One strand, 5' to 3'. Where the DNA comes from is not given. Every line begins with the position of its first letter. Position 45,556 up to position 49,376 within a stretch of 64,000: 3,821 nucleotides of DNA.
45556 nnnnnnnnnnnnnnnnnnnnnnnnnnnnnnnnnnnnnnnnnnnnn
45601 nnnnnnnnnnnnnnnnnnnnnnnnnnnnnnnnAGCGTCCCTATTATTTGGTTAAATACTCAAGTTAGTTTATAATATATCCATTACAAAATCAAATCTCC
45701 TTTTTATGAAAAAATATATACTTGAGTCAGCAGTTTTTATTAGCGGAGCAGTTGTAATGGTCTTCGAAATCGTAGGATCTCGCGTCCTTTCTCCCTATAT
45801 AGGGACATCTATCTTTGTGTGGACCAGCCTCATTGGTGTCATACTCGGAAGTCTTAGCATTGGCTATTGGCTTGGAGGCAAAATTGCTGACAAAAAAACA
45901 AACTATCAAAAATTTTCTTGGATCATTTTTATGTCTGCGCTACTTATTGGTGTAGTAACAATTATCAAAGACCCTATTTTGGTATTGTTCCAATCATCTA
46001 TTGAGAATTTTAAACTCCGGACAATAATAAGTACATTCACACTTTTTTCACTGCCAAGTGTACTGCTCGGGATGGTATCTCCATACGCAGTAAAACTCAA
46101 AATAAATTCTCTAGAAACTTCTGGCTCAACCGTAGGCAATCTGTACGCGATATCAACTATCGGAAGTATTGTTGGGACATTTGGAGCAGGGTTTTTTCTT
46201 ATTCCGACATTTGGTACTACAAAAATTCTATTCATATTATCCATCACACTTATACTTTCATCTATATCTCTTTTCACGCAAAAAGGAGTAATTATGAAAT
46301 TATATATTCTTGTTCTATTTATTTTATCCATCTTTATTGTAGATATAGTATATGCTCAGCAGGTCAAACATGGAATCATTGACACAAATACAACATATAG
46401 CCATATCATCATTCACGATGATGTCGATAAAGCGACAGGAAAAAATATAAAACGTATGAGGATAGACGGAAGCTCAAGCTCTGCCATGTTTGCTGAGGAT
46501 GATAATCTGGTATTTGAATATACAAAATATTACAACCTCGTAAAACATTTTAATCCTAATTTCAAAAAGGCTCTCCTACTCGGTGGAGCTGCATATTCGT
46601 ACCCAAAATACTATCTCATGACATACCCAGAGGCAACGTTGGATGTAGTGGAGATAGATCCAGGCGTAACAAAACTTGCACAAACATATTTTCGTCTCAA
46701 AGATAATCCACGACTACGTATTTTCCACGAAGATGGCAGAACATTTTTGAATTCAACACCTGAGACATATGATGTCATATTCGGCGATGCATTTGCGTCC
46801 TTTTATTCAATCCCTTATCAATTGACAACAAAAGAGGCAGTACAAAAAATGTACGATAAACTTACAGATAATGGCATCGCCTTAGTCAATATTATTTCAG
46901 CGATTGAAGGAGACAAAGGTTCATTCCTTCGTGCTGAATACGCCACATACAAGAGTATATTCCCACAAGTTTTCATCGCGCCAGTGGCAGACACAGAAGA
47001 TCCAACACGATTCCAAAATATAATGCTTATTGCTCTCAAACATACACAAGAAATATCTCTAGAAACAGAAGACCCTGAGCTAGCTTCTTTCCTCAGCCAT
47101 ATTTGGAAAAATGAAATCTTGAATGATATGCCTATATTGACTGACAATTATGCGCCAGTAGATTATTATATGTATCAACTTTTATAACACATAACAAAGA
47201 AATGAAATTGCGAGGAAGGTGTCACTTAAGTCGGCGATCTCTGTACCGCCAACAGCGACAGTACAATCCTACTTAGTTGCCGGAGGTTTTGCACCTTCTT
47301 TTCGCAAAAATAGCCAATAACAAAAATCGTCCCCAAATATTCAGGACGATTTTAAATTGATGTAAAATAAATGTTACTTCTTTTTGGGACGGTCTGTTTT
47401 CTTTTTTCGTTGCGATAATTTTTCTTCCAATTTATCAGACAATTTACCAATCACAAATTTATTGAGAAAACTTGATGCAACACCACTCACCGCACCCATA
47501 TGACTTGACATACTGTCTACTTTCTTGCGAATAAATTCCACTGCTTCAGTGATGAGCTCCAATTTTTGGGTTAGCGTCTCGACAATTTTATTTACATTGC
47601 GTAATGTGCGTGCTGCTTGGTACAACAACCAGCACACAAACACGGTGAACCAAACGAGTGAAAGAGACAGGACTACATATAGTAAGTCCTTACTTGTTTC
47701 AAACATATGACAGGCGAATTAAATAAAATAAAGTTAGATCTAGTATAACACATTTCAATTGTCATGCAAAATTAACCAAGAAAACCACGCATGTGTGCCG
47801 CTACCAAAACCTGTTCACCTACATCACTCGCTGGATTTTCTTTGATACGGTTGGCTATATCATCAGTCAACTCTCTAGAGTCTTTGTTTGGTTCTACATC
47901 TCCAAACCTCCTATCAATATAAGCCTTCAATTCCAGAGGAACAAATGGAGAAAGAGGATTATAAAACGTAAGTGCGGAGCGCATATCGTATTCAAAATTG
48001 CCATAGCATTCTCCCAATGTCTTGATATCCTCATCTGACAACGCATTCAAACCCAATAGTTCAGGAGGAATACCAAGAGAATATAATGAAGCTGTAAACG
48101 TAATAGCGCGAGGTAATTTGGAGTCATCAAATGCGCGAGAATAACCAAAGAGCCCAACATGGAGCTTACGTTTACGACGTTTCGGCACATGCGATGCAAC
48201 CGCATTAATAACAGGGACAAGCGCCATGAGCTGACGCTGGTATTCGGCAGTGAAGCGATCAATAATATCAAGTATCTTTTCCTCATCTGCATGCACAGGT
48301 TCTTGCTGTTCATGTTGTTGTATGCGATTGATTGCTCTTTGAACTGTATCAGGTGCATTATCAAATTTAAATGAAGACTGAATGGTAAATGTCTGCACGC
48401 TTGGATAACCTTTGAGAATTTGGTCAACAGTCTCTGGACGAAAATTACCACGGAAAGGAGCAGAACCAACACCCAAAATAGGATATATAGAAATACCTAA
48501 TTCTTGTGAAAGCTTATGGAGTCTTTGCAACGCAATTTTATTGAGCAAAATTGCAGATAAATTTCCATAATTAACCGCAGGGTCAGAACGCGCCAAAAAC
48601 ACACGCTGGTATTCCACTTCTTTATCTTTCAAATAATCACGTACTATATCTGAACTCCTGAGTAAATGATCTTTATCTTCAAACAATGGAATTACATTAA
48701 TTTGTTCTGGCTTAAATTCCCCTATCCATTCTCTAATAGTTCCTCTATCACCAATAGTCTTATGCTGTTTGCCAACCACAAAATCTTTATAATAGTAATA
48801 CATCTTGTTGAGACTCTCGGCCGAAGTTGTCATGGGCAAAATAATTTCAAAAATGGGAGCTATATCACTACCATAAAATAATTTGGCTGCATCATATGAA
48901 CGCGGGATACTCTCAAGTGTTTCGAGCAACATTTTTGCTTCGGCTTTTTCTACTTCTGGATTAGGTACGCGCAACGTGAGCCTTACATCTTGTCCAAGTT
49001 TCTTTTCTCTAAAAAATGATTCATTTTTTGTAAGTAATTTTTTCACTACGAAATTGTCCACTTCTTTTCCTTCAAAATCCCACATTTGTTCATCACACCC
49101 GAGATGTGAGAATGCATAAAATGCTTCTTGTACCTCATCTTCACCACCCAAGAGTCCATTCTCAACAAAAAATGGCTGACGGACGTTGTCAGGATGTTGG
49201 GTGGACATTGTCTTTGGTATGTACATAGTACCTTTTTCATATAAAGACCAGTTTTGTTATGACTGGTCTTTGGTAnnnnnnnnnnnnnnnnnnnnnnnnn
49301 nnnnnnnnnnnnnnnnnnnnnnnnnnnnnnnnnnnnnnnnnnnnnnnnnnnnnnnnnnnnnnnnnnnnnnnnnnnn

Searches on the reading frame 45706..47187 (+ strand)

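Call 91: search_protein_families(library=pfam, proteins=[window:45706-47187:+], max_evalue=0.0001)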
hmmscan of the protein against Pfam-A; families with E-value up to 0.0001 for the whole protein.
window:45706-47187:+ (493 aa): 1 family
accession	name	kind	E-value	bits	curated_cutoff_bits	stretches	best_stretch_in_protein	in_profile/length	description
PF01564.23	Spermine_synth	-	1.2e-08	35.1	22.9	1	277-393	10-129/186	Spermine/spermidine synthase domain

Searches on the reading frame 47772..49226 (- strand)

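Call 91: search_protein_families(library=pfam, proteins=[window:47772-49226:-], max_evalue=0.0001)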
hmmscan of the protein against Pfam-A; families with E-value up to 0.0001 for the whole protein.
window:47772-49226:- (484 aa): 1 family
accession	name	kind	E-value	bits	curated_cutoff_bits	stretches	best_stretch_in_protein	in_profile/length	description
PF14010.12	PEPcase_2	-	1.3e-189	631.3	25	1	3-484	1-493/493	Phosphoenolpyruvate carboxylase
